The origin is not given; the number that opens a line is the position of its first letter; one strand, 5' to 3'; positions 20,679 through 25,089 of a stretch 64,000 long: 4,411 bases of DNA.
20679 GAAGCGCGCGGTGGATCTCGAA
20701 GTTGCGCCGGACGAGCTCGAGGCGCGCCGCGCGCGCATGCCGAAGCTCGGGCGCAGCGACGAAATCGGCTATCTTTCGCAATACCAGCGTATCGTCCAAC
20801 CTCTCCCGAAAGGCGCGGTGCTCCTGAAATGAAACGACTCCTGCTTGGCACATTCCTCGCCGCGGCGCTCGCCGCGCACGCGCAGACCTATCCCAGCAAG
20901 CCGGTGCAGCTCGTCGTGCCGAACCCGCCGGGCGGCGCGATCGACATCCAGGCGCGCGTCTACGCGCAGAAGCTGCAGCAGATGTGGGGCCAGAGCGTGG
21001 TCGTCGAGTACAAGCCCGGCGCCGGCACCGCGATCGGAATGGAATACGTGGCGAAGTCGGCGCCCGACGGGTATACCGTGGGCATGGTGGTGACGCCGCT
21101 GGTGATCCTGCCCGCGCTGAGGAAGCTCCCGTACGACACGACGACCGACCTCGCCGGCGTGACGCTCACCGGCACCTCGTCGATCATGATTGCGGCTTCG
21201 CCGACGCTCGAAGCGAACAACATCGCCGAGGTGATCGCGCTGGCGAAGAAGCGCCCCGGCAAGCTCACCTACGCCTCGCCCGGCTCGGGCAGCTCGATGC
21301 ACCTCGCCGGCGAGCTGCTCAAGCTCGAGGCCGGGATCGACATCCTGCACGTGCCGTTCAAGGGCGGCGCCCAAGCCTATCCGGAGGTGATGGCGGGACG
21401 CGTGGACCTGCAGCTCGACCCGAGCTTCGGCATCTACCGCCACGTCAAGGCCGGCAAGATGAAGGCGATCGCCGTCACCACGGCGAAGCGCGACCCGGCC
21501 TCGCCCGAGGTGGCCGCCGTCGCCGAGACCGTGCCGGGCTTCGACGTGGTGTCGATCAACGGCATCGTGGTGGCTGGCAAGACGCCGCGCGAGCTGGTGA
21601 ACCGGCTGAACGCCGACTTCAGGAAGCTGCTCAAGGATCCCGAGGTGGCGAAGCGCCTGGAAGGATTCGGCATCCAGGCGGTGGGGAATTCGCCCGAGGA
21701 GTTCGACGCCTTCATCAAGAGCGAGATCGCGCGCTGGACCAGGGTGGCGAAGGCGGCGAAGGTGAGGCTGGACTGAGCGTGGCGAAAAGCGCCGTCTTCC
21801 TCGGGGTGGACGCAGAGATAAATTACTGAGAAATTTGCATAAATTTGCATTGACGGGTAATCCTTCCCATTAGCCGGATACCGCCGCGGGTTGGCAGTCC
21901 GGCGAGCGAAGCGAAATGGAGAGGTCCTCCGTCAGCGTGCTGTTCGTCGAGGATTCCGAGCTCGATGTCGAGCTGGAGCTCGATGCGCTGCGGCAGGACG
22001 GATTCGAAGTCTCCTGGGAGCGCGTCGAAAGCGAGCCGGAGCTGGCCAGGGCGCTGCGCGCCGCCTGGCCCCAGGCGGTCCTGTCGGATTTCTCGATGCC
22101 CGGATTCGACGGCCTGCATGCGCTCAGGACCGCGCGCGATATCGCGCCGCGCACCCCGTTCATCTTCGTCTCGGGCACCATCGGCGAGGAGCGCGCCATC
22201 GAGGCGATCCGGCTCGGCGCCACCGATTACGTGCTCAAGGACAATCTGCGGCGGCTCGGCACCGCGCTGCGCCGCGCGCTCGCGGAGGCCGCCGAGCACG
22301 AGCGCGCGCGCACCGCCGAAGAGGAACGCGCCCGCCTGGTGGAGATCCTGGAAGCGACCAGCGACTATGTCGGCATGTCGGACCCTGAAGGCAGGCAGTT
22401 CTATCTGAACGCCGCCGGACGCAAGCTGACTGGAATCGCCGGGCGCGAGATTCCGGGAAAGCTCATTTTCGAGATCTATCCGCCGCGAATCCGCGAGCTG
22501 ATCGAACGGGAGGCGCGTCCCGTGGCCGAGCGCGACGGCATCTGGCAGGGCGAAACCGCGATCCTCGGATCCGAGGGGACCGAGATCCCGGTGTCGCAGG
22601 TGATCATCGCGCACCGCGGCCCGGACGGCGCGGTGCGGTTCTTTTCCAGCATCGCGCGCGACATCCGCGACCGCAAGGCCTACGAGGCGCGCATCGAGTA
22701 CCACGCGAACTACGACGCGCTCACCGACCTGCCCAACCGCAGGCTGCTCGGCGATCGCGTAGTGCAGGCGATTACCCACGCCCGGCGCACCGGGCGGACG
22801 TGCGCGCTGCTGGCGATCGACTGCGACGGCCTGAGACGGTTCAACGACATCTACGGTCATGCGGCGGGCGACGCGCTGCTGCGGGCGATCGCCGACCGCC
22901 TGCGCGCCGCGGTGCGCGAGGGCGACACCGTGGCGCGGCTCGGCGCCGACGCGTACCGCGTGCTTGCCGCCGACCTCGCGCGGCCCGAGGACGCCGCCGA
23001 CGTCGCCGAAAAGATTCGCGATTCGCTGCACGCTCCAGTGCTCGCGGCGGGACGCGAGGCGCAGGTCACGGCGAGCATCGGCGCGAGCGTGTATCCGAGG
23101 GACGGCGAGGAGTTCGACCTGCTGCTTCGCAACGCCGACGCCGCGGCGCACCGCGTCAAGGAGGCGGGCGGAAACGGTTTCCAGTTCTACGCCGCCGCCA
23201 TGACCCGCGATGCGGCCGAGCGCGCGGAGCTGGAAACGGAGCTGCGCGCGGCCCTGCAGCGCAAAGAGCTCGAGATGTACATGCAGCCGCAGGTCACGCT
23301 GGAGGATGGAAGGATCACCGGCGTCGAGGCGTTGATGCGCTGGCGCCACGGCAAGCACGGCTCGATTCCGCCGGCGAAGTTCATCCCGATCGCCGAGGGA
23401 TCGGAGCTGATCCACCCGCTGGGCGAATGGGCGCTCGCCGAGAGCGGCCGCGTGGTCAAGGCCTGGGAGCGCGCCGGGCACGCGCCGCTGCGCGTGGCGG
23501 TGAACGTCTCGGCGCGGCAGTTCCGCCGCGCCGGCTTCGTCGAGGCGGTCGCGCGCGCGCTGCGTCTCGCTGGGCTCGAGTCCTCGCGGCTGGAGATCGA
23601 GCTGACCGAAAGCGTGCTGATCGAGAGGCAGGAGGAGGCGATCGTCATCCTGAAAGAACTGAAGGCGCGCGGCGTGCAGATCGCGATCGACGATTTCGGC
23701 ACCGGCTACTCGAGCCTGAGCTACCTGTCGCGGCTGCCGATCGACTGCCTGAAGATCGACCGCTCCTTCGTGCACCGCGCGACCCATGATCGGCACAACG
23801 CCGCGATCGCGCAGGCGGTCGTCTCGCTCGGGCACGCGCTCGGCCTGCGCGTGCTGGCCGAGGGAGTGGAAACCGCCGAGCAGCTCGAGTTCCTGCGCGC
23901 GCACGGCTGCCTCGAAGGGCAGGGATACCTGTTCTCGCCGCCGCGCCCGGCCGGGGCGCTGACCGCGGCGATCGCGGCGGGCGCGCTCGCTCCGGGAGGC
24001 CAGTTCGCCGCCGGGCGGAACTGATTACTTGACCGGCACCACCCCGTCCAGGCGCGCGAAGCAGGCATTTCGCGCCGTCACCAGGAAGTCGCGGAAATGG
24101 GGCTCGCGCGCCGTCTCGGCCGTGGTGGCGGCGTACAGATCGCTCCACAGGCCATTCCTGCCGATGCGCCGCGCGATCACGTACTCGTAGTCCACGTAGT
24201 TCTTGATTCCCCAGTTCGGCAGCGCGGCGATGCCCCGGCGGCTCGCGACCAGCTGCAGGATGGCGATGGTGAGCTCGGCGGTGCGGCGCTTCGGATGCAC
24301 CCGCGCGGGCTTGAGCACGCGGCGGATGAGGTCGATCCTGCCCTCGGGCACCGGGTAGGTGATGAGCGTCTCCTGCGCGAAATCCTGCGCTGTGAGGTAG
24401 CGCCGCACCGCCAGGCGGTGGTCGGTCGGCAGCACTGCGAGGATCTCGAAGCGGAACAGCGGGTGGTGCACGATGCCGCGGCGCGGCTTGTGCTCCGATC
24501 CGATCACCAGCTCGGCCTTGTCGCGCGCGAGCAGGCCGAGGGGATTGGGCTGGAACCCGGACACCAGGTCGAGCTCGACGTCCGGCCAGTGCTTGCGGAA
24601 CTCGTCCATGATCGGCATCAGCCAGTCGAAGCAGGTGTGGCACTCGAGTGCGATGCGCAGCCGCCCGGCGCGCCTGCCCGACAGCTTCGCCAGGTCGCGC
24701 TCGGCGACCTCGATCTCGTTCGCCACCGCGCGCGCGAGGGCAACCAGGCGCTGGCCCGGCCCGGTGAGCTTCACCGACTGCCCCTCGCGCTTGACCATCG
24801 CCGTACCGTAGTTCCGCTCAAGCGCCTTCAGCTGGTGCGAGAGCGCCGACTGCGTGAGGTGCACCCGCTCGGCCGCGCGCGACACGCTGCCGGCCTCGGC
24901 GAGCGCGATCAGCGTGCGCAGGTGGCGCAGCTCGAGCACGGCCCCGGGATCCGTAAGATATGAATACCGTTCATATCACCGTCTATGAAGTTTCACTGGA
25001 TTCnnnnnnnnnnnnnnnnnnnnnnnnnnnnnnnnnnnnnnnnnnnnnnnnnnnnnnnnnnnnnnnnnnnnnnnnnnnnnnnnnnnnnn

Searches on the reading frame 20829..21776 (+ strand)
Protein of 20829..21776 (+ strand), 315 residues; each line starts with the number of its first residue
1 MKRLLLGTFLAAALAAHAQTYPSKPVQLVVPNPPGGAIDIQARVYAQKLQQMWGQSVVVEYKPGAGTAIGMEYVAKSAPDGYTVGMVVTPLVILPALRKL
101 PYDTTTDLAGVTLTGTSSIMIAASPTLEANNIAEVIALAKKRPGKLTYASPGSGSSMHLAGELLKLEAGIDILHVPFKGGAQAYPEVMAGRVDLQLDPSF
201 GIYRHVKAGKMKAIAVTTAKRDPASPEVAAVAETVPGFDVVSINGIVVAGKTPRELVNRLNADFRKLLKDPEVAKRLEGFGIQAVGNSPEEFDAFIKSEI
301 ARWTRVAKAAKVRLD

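Call 15: search_protein_families(library=pfam, proteins=[window:20829-21776:+], max_evalue=1e-8)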
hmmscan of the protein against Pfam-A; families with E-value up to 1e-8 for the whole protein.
window:20829-21776:+ (315 aa): 1 family
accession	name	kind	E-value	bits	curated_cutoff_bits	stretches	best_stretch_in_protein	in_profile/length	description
PF03401.19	TctC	-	1.4e-64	218.7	27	1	42-309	2-271/274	Tripartite tricarboxylate transporter family receptor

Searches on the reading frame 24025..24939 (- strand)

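Call 16: search_protein_families(library=pfam, proteins=[window:24025-24939:-], max_evalue=0.000001)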
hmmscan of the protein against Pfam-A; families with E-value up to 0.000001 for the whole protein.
window:24025-24939:- (304 aa): 2 families
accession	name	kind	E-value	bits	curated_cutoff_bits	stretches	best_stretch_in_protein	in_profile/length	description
PF03466.25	LysR_substrate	-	2.9e-39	135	28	1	88-291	2-206/209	LysR substrate binding domain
PF00126.33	HTH_1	-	1.6e-19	70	26.6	1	4-63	1-60/60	Bacterial regulatory helix-turn-helix protein, lysR family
